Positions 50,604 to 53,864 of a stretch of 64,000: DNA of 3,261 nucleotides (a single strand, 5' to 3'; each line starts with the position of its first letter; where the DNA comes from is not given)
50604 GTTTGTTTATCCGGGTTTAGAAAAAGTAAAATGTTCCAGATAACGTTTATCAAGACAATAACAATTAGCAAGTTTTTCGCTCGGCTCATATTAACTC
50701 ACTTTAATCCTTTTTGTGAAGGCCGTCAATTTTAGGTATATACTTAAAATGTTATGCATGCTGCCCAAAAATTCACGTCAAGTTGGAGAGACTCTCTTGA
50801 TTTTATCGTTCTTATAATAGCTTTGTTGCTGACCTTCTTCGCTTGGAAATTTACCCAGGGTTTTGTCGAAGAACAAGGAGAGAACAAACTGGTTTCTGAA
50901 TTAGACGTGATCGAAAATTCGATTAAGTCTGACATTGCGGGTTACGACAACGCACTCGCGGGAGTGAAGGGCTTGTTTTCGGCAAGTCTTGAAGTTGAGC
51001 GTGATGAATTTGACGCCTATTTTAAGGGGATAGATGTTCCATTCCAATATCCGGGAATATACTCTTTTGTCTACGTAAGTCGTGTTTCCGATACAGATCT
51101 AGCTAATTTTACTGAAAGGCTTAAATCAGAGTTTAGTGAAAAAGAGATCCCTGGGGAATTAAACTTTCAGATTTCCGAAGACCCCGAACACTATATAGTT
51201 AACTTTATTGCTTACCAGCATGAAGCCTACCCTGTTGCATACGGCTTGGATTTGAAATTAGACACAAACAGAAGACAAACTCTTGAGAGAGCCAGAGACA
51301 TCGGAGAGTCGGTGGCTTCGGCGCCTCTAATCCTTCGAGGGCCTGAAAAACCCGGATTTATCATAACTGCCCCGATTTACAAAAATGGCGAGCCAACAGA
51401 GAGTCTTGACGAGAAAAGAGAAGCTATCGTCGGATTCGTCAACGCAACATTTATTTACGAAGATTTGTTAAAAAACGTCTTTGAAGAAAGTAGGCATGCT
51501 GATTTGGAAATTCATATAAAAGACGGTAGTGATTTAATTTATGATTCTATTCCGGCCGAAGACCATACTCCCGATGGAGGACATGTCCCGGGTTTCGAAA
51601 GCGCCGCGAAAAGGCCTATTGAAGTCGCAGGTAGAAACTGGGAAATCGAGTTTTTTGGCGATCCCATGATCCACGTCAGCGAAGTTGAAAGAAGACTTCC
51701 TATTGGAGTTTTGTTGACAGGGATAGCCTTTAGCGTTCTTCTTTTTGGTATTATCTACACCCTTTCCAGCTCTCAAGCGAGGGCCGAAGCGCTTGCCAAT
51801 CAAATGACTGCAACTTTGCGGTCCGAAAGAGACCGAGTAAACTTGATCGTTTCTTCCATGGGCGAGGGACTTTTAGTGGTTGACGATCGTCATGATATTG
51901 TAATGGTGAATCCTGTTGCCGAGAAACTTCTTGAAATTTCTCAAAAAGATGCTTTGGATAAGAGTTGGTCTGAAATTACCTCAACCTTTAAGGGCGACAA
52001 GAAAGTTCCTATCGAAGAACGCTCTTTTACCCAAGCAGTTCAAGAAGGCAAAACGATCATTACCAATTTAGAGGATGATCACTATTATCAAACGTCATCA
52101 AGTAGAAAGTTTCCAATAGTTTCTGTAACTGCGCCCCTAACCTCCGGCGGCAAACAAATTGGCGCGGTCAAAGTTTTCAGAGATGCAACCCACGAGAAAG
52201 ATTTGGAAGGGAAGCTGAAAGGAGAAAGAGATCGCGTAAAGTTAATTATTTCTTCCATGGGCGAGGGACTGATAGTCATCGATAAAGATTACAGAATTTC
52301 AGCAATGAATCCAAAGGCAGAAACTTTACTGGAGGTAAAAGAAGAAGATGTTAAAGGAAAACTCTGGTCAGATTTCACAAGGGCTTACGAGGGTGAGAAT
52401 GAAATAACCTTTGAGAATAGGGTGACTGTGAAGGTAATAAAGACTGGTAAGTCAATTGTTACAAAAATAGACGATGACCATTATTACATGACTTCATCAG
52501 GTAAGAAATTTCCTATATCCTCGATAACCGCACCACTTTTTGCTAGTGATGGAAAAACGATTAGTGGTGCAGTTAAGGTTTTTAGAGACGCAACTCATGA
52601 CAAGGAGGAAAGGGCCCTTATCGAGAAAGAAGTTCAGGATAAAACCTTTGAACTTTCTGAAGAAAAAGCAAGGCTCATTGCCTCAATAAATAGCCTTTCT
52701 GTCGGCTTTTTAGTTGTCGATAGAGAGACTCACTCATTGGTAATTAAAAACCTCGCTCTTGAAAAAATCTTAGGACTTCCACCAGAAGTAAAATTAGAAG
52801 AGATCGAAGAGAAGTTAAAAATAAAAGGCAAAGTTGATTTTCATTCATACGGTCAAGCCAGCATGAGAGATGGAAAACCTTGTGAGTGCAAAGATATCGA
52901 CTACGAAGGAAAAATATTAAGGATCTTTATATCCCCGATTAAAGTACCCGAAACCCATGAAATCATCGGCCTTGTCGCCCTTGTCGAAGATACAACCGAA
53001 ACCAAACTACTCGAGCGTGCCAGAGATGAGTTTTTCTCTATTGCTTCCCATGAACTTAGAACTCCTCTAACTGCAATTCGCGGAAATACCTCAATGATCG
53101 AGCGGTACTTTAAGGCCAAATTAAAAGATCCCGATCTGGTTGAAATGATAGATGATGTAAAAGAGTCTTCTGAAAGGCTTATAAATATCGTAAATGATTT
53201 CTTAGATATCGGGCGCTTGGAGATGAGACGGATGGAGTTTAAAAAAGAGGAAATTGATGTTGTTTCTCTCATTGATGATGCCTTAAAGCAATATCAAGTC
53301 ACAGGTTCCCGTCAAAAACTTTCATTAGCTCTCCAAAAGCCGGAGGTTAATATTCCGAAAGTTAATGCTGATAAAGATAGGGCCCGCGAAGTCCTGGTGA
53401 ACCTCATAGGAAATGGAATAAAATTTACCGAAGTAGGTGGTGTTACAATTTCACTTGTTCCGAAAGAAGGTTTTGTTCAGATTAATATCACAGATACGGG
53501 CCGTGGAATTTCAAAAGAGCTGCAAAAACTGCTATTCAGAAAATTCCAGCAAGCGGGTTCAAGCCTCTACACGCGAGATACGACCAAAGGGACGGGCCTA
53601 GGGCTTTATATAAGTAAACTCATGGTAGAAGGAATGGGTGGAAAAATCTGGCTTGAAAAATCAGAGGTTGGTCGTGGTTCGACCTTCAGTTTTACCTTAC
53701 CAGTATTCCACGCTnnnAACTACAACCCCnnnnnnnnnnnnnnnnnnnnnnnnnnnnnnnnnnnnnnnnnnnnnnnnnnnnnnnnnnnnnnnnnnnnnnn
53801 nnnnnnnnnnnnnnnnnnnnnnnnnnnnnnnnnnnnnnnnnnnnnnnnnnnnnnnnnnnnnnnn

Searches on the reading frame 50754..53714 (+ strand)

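Call 29: search_protein_families(library=pfam, proteins=[window:50754-53714:+], max_evalue=0.001)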
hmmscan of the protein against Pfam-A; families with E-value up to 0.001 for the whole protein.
window:50754-53714:+ (987 aa): 10 families
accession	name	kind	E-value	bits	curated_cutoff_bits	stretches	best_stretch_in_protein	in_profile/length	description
PF03924.19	CHASE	-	1.8e-29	103.3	25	1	80-260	2-181/189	CHASE domain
PF02518.31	HATPase_c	-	1.5e-25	90.2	26.4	1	873-984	2-109/111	Histidine kinase-, DNA gyrase B-, and HSP90-like ATPase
PF13426.13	PAS_9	-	2.4e-20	73.2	27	2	504-614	2-102/103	PAS domain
PF00512.31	HisKA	-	2.2e-17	63.3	26.9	1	756-823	1-64/66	His Kinase A (phospho-acceptor) domain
PF00989.32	PAS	-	1.8e-16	60.6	22.6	2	362-477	3-112/113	PAS fold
PF08448.16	PAS_4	-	1.1e-14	55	23.1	2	501-615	3-107/110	PAS fold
PF12860.13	PAS_7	-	1.9e-10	41.3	27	0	499-556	1-58/115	PAS fold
PF13188.13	PAS_8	-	7e-10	38.9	21.8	1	494-545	2-54/65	PAS domain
PF24820.1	Diguanyl_cycl_sensor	-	2.3e-09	37.6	28.1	1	499-543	2-46/109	Diguanylate cyclase-like sensor domain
PF13185.12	GAF_2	-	3.4e-05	24.5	28.6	0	376-475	28-109/136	GAF domain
